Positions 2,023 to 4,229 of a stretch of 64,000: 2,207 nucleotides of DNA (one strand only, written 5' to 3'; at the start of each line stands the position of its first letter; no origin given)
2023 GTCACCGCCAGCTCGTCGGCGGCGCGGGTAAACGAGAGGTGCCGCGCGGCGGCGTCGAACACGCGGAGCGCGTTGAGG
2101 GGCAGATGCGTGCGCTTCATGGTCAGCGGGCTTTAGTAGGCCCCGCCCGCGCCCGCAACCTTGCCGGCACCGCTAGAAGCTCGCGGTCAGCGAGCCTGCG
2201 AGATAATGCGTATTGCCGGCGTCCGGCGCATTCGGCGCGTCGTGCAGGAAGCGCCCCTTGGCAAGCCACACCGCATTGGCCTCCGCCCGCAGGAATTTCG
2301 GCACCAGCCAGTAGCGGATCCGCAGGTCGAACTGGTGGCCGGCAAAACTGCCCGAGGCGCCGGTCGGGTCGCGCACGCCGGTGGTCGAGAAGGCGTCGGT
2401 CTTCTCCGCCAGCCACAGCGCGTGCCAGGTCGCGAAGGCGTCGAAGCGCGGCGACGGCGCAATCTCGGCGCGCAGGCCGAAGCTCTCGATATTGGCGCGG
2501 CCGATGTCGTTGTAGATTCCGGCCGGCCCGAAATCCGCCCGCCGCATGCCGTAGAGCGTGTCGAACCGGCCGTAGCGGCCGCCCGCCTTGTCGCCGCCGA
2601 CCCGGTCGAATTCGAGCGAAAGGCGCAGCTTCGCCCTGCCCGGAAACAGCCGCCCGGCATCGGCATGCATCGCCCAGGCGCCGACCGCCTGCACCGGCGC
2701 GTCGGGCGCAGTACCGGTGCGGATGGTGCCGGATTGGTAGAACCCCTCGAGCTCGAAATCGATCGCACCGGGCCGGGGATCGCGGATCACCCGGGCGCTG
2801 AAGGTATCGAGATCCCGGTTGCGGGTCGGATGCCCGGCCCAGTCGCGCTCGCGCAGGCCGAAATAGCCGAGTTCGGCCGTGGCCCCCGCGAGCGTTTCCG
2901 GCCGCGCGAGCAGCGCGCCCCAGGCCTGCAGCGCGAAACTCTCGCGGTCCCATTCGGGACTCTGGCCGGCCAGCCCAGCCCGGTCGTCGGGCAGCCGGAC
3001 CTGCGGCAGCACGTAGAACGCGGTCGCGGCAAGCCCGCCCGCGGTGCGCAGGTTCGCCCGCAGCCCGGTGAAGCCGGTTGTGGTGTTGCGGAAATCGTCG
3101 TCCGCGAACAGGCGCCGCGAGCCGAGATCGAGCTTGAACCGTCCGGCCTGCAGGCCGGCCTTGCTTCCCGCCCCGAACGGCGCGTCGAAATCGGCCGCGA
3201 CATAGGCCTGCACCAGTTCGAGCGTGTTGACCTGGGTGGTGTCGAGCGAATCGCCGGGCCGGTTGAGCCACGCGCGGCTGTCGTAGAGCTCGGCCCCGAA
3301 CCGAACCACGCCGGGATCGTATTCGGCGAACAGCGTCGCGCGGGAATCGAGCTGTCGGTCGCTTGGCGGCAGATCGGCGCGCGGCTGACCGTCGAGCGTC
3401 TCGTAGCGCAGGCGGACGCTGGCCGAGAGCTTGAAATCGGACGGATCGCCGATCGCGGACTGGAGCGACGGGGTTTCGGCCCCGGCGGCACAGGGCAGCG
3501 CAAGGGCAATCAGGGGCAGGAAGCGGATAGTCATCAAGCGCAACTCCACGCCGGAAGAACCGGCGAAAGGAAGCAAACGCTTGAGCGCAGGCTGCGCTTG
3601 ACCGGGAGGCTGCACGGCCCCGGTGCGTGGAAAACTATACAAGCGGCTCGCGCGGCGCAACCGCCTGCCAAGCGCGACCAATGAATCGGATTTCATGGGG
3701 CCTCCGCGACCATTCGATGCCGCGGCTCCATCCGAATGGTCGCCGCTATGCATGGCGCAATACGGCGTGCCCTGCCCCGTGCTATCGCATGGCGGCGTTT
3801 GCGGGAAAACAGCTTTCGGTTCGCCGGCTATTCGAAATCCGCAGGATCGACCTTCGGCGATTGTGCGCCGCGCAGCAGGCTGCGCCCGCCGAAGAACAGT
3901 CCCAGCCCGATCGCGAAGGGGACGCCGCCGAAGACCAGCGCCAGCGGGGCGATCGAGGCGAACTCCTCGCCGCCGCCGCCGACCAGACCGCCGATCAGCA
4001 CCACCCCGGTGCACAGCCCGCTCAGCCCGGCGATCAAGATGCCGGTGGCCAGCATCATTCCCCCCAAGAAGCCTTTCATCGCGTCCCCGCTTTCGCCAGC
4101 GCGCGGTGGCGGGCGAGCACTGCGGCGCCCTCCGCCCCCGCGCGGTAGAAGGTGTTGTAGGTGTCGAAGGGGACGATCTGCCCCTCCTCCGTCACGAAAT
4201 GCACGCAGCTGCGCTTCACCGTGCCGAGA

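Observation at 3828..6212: Operon of an Lgt paralogue, a multi-cluster radical SAM protein (COG1964, Tes/GDGT-MAS-like layout) and a Gly-rich 2-TM miniprotein: candidate uncharacterised lipid-modifying system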

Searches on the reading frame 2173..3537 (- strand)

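Call 3: search_protein_families(library=pfam, proteins=[window:2173-3537:-], max_evalue=0.01)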
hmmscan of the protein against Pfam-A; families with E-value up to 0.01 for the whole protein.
window:2173-3537:- (454 aa): 1 family
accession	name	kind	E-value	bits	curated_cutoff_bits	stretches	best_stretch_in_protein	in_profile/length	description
PF13372.12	Alginate_exp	-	2.2e-30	106.2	25.2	1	41-436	9-386/395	Alginate export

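Call 4: search_protein_families(library=ncbifam, proteins=[window:2173-3537:-], max_evalue=0.01)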
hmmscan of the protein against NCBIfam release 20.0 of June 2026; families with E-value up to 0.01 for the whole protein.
window:2173-3537:- (454 aa): 0 families

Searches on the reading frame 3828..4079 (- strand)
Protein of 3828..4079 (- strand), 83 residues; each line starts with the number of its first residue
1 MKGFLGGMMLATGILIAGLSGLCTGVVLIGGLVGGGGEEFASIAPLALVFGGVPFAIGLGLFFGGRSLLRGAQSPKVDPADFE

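Call 3: search_protein_families(library=pfam, proteins=[window:3828-4079:-], max_evalue=0.01)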
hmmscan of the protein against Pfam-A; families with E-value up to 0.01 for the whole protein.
window:3828-4079:- (83 aa): 0 families

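Call 4: search_protein_families(library=ncbifam, proteins=[window:3828-4079:-], max_evalue=0.01)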
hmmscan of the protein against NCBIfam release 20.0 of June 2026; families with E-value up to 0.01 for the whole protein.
window:3828-4079:- (83 aa): 0 families

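Call 56: search_protein_families(library=pfam, proteins=[window:3831-4079:-], max_evalue=1)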
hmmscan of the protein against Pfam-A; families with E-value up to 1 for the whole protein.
seq(83 aa): 1 family
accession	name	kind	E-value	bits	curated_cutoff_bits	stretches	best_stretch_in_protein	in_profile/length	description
PF07332.16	Phage_holin_3_6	-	0.17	12.4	28.4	1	5-74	35-99/116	Putative Actinobacterial Holin-X, holin superfamily III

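Call 57: search_protein_families(library=ncbifam, proteins=[window:3831-4079:-], max_evalue=0.01)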
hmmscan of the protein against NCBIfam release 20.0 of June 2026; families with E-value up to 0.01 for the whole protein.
seq(83 aa): 0 families
